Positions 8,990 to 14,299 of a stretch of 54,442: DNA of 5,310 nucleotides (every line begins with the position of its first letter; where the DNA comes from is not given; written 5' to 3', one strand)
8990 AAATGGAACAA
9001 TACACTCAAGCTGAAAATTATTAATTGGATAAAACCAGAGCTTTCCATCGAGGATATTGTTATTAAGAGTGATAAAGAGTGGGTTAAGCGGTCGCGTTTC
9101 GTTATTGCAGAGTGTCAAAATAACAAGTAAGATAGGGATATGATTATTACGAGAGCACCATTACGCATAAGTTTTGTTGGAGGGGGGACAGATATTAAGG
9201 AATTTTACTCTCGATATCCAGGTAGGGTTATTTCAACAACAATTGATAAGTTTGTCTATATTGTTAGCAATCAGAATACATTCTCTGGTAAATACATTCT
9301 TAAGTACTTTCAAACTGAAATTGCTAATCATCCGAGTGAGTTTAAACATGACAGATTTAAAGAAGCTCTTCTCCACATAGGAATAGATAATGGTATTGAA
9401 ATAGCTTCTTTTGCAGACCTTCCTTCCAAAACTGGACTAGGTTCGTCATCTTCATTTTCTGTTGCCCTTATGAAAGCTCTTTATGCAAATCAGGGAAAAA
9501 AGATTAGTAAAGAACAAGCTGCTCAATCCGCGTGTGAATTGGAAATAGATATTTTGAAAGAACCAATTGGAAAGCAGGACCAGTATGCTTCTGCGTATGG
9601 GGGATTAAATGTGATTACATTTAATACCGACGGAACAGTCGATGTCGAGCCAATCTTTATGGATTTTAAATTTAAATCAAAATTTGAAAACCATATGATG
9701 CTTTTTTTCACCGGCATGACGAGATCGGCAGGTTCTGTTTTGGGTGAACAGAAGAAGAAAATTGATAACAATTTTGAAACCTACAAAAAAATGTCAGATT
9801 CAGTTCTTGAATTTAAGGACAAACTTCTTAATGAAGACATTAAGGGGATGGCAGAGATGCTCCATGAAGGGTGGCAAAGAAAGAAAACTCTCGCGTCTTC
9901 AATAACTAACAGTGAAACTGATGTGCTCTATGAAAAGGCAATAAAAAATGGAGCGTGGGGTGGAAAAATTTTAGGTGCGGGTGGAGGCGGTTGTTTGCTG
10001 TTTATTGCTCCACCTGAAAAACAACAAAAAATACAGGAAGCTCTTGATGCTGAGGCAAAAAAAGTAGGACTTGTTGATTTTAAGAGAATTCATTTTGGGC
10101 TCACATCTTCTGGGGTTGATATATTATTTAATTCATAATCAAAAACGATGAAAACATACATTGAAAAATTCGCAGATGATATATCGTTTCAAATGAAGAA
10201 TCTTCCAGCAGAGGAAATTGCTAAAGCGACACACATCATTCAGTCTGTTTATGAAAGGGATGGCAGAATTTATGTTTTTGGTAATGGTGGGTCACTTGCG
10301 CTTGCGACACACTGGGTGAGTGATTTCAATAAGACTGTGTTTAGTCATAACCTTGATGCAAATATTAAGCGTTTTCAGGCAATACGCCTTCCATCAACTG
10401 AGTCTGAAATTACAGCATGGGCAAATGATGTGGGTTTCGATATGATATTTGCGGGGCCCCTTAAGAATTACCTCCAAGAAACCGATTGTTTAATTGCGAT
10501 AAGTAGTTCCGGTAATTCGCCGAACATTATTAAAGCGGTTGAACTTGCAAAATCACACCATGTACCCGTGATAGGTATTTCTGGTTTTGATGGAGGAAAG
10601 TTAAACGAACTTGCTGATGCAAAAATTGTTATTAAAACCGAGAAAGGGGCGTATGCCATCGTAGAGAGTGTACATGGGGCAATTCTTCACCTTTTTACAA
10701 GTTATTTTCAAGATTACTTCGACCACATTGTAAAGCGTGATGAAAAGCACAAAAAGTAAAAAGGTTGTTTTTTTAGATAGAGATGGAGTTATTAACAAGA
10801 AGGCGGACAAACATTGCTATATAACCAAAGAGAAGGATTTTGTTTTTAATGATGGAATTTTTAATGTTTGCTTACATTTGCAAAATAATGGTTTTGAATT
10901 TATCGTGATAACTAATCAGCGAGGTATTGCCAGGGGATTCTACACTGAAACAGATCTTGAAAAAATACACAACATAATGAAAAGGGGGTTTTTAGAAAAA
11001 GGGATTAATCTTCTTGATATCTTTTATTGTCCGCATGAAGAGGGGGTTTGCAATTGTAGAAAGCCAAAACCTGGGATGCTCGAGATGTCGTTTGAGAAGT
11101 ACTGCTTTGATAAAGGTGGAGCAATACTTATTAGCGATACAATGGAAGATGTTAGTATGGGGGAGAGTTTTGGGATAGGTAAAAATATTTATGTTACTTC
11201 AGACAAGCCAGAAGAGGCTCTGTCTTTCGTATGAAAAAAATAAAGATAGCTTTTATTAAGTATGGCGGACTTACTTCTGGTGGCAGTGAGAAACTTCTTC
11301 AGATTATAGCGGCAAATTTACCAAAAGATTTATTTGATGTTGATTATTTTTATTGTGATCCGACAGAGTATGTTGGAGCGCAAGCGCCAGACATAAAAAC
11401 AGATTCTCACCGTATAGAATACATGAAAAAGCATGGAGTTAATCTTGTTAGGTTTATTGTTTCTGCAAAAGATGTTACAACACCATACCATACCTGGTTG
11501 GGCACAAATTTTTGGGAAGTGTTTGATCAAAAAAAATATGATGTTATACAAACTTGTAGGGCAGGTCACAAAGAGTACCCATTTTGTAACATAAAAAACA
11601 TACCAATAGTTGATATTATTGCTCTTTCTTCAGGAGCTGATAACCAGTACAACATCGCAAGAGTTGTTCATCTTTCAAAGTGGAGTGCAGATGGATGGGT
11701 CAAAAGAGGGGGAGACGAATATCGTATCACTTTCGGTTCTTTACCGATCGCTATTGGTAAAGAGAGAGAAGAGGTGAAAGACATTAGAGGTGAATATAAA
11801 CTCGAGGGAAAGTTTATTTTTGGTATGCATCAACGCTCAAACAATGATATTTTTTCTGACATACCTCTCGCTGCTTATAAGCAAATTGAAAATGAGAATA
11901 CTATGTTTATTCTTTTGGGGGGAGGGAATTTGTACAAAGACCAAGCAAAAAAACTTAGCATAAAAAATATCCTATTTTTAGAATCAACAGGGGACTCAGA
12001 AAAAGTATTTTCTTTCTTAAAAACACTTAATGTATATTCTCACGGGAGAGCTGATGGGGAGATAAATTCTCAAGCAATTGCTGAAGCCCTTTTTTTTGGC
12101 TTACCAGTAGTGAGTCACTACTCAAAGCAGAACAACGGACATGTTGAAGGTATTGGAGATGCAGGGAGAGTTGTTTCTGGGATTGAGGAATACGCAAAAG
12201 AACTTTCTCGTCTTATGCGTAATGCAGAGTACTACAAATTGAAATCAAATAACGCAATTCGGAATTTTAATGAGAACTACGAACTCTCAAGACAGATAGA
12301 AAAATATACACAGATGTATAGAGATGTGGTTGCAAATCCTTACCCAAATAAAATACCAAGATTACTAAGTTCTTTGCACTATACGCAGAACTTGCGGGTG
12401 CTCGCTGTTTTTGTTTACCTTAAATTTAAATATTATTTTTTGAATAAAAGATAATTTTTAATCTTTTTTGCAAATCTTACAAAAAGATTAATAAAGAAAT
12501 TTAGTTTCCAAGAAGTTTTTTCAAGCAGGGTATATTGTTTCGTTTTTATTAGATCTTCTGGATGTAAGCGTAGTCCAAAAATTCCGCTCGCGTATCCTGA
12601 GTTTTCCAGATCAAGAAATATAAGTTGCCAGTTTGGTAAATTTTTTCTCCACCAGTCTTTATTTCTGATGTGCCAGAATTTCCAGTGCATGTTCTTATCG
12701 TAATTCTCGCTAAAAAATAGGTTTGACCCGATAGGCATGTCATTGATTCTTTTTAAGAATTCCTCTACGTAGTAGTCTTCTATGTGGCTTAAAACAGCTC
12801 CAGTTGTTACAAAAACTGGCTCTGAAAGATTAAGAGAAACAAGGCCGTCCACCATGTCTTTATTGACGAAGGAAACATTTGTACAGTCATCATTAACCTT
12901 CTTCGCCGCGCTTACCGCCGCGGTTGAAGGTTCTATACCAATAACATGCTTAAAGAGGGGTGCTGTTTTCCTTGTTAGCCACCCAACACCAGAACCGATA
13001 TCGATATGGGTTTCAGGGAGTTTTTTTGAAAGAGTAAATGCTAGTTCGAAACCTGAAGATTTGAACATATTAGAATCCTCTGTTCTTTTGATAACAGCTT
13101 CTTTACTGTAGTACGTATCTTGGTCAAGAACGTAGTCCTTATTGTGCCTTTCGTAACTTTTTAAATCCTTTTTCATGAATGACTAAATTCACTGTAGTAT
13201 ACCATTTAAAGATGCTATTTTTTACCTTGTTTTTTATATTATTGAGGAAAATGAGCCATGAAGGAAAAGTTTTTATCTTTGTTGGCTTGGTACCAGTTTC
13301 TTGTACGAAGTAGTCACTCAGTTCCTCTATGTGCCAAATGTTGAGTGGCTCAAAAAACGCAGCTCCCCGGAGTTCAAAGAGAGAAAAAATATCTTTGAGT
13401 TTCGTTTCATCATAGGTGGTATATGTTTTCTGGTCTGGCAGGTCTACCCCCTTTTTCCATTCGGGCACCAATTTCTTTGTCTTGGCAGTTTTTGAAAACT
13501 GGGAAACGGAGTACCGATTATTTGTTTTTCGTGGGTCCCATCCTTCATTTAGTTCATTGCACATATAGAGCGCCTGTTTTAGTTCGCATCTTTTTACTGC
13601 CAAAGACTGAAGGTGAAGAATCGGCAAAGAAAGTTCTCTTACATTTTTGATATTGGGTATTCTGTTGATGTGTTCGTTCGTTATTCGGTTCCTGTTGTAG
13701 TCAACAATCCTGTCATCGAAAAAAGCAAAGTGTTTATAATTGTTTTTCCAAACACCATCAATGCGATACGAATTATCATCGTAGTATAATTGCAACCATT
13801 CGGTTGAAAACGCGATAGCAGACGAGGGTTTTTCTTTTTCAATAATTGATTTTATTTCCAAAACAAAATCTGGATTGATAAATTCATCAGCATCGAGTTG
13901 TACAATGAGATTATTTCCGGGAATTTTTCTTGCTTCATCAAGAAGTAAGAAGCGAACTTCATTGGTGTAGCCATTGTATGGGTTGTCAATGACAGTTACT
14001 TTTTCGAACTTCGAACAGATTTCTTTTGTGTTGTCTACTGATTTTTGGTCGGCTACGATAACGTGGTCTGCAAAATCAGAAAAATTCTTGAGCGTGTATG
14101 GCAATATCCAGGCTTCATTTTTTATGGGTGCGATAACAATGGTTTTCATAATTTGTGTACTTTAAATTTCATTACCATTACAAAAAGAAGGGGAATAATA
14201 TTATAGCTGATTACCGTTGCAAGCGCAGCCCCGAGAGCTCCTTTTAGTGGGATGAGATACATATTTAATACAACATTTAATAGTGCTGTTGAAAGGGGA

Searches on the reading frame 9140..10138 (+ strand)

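Call 72: search_protein_families(library=ncbifam, proteins=[window:9140-10138:+], max_evalue=1e-10)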
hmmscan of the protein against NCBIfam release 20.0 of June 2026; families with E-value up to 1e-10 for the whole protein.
window:9140-10138:+ (332 aa): 7 families
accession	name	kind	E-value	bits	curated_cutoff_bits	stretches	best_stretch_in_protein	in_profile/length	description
NF049969.1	GlMnHpPKinHddA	equivalog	1e-49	169.8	600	1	2-315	3-327/338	D-glycero-D-manno-heptose 7-phosphate kinase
NF009948.0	PRK13412.1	equivalog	3.4e-23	81.3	721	1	83-308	724-954/974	bifunctional fucokinase/fucose-1-phosphate guanylyltransferase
TIGR00549.1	mevalon_kin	equivalog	3.6e-20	72.6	163.05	1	54-288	44-275/276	mevalonate kinase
NF003006.0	PRK03817.1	equivalog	1.9e-17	63.3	443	0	85-219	87-216/352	galactokinase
NF003036.0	PRK03926.1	equivalog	4.2e-16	58.9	403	1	83-304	73-281/302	mevalonate kinase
NF001816.0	PRK00555.1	equivalog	4.9e-13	48.8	509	0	221-310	256-344/363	galactokinase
TIGR00131.1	gal_kin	equivalog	7.1e-11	41.6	226.65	0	221-305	281-365/388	galactokinase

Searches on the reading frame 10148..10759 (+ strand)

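Call 72: search_protein_families(library=ncbifam, proteins=[window:10148-10759:+], max_evalue=1e-10)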
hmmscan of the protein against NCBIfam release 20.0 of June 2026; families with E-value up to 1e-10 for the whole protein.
window:10148-10759:+ (203 aa): 5 families
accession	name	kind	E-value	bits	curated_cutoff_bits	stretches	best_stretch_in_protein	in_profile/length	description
NF010546.0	PRK13936.1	equivalog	5e-28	98.2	276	1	10-184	13-185/197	phosphoheptose isomerase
TIGR00441.1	gmhA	equivalog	3.2e-27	95.5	209.45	1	29-183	2-149/154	D-sedoheptulose 7-phosphate isomerase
NF001628.0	PRK00414.1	equivalog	2.5e-24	86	265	1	18-183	24-182/192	D-sedoheptulose 7-phosphate isomerase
NF010547.0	PRK13938.1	equivalog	7.7e-18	64.8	320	1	33-174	40-175/196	D-sedoheptulose 7-phosphate isomerase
NF008138.0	PRK10886.1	equivalog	1.3e-16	60.9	352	1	19-162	23-163/196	DnaA initiator-associating protein DiaA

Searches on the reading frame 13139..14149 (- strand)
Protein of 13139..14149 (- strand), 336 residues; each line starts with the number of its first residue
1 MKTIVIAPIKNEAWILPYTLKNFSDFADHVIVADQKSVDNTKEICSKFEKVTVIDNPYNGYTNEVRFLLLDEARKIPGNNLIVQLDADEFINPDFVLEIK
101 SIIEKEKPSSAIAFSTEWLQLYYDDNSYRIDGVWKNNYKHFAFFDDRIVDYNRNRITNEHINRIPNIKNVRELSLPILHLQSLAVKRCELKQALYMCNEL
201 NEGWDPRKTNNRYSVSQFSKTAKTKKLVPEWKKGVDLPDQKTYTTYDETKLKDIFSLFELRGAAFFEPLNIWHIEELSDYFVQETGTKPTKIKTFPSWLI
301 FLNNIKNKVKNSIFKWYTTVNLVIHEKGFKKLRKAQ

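Call 3: search_protein_families(library=pfam, proteins=[window:13139-14149:-])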
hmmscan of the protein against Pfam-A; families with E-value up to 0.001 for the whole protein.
window:13139-14149:- (336 aa): 2 families
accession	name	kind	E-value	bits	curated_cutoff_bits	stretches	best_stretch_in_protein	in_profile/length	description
PF00535.33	Glycos_transf_2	-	1.5e-09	38.4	23.3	1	5-113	2-113/168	Glycosyl transferase family 2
PF13704.12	Glyco_tranf_2_4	-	1.9e-07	31.9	27.5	1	10-94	1-87/98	Glycosyl transferase family 2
